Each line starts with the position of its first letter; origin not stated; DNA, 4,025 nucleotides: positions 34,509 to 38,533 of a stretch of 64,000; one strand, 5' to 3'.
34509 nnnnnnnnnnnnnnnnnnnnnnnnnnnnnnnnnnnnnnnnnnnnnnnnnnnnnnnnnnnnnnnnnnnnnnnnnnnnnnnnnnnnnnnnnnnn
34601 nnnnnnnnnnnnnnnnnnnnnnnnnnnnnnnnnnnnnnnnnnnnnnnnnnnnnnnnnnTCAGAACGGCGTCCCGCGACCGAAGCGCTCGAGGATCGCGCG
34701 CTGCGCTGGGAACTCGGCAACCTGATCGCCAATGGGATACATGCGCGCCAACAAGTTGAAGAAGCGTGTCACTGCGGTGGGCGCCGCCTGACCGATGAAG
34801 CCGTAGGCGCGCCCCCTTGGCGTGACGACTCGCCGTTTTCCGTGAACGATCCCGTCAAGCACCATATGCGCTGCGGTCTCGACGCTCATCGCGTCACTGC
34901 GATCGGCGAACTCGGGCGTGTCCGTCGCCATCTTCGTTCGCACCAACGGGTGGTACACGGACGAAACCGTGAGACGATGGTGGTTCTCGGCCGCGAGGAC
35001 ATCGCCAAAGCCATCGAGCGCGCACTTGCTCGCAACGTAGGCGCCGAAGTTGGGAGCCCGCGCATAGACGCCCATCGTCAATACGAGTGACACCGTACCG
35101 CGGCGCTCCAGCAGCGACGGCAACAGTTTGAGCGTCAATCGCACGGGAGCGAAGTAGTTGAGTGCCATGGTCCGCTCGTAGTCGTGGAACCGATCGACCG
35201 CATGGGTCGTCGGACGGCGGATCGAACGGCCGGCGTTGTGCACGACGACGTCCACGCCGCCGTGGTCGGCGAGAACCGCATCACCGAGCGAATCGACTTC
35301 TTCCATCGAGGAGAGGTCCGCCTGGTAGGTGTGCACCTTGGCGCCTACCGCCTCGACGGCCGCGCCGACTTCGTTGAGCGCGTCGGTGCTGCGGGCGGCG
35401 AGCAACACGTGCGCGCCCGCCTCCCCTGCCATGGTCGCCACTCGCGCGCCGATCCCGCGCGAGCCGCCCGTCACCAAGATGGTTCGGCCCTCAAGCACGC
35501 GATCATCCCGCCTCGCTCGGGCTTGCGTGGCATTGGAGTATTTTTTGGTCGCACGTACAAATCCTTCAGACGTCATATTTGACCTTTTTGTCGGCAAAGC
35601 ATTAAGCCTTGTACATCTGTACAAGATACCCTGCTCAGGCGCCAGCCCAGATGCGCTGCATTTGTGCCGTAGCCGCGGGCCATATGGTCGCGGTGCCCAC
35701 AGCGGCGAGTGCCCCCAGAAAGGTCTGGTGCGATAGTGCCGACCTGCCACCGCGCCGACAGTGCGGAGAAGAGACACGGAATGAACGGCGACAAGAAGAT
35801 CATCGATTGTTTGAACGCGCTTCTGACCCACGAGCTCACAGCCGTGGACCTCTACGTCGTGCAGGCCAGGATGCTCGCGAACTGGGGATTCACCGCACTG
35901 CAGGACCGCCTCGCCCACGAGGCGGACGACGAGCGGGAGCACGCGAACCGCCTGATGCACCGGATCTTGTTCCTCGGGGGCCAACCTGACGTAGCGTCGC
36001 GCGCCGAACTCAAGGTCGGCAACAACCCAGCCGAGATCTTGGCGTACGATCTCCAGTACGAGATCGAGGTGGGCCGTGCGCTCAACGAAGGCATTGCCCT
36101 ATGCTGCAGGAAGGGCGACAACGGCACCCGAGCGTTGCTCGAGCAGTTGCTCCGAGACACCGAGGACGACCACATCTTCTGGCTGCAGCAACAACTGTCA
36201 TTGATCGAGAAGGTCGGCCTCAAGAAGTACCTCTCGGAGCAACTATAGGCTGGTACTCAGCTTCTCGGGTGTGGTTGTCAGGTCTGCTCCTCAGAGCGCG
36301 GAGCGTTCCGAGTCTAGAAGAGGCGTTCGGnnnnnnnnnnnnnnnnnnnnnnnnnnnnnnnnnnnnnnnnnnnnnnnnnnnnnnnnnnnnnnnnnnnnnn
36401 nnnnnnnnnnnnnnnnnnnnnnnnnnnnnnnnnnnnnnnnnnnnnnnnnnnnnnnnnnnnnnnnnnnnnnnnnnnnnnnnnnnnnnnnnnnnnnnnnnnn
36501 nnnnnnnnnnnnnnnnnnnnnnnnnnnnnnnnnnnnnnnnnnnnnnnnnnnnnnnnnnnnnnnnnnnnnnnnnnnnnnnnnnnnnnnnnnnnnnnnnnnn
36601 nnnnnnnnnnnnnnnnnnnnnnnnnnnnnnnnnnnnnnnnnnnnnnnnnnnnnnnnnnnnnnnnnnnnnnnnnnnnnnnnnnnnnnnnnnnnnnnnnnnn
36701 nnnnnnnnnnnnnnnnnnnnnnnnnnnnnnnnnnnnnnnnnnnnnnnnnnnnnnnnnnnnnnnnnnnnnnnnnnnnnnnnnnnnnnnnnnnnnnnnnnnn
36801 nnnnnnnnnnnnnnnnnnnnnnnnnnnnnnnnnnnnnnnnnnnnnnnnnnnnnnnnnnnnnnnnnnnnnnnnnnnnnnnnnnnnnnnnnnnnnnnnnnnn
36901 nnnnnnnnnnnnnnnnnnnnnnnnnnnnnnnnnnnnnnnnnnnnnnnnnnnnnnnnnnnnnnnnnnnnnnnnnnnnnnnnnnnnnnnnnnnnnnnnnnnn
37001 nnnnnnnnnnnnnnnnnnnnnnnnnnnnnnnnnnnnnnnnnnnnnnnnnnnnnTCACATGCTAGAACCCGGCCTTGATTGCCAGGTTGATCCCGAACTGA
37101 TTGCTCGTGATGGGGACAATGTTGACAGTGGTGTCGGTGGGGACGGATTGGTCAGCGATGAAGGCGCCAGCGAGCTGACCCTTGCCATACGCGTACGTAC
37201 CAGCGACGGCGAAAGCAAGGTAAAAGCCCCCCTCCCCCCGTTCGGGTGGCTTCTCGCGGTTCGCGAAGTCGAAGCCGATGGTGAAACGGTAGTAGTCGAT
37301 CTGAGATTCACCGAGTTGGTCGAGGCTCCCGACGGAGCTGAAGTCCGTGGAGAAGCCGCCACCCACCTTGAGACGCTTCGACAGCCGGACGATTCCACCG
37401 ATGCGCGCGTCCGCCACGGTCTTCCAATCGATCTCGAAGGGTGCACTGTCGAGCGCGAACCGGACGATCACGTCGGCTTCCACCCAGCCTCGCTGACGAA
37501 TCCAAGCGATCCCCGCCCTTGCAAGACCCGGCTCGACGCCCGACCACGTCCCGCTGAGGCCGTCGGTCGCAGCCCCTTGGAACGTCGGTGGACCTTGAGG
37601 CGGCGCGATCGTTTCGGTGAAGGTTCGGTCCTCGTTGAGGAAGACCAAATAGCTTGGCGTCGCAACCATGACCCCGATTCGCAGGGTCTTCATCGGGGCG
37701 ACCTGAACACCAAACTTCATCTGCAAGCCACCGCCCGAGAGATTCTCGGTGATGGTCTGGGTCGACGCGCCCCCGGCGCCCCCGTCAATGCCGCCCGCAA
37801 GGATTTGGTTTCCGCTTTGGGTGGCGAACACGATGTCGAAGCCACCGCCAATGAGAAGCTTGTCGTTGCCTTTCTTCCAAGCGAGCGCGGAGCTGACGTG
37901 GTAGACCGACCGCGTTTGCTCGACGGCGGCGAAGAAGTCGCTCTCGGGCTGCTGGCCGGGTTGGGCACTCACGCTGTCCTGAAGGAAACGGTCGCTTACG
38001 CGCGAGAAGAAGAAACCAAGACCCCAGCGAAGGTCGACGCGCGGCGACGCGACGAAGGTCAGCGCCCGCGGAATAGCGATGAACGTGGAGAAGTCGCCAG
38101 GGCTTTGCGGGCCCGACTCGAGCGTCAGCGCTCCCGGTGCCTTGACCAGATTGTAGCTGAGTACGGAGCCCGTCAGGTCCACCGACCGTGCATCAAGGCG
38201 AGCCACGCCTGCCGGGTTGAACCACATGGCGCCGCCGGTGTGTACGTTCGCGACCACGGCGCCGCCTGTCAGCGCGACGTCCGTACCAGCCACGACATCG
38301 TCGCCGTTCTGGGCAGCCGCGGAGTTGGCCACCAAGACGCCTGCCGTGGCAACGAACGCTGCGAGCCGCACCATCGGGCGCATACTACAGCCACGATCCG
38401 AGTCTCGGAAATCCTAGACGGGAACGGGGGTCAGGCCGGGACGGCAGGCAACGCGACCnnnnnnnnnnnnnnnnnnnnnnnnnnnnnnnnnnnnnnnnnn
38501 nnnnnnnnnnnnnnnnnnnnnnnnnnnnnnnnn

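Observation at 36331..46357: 10-kb divergent cluster concentrates metazoan-type extracellular and signalling domains around an ECF sigma / NrsF pair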

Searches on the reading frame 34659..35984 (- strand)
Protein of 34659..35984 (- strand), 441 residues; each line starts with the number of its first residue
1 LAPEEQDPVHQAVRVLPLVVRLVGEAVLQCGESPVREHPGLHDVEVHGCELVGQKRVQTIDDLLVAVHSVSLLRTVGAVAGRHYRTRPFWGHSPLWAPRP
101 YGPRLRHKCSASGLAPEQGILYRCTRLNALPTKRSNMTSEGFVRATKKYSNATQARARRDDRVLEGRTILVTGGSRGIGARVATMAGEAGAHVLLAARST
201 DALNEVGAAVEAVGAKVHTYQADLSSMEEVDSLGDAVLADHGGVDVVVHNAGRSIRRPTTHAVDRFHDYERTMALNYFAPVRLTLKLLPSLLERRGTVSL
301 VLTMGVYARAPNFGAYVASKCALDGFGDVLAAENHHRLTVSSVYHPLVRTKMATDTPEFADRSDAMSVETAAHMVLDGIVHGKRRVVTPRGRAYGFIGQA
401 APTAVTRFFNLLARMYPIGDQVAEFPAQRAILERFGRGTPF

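Call 11: search_protein_families(library=pfam, proteins=[window:34659-35984:-], max_evalue=0.001)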
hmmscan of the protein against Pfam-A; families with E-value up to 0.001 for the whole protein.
window:34659-35984:- (441 aa): 3 families
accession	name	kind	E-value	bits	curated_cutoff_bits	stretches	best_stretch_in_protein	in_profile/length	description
PF00106.31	adh_short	-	7.4e-35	120.6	26.6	1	168-357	2-191/195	short chain dehydrogenase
PF13561.12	adh_short_C2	-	8e-25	88.2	27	1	176-369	6-197/236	Enoyl-(Acyl carrier protein) reductase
PF08659.16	KR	-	5.4e-08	33.4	22.6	1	168-254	2-92/180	KR domain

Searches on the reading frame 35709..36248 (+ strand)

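Call 11: search_protein_families(library=pfam, proteins=[window:35709-36248:+], max_evalue=0.001)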
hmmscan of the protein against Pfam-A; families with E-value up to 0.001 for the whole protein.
window:35709-36248:+ (179 aa): 1 family
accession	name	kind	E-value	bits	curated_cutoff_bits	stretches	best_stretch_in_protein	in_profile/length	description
PF00210.30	Ferritin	-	2.3e-30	105.9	24.5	1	33-168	2-141/142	Ferritin-like domain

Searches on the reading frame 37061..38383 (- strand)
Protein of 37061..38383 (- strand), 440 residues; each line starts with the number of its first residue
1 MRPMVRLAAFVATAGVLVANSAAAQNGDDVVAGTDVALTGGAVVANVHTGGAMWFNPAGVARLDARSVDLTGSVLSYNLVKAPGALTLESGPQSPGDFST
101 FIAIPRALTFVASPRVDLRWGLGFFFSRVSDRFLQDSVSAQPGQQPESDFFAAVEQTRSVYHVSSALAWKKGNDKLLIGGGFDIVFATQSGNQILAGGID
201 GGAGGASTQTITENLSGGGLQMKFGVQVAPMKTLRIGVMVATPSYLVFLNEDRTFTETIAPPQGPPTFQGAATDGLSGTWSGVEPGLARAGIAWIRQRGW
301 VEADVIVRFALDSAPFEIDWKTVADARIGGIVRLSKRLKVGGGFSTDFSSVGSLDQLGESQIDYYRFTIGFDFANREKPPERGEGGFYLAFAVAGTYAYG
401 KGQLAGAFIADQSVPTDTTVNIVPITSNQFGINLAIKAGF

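Call 3: search_protein_families(library=pfam, proteins=[window:37061-38383:-], max_evalue=0.01)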
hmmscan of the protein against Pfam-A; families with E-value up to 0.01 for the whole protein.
window:37061-38383:- (440 aa): 1 family
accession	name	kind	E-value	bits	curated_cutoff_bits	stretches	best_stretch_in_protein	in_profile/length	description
PF03349.22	Toluene_X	-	0.0025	16.8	29.7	1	19-237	8-220/421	Outer membrane protein transport protein (OMPP1/FadL/TodX)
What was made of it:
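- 37061..38383 (-): Not part of the module: outer-membrane beta-barrel candidate, weakly FadL-like. Toluene_X at 16.8 bits, below cut-off (call 3).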

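Call 9: search_protein_families(library=ncbifam, proteins=[window:37061-38383:-], max_evalue=0.1)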
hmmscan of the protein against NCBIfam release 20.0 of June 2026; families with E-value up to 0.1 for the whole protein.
window:37061-38383:- (440 aa): 1 family
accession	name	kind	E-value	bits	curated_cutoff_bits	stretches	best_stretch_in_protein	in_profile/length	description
NF050080.1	pilus_FilD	exception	0.072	11.3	970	0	17-80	12-75/549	putative pilus system OmpP1/FadL family transporter FilD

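Call 88: search_solved_structures(query=window:37061-38383:-, max_evalue=1)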
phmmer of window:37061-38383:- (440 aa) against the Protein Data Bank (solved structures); distinct sequences matched with E-value up to 1: 0.
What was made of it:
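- On FadL/OMPP1/TodX (PF03349): No PDB hit (call 88).
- Checked: There is no PDB sequence hit (call 88).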
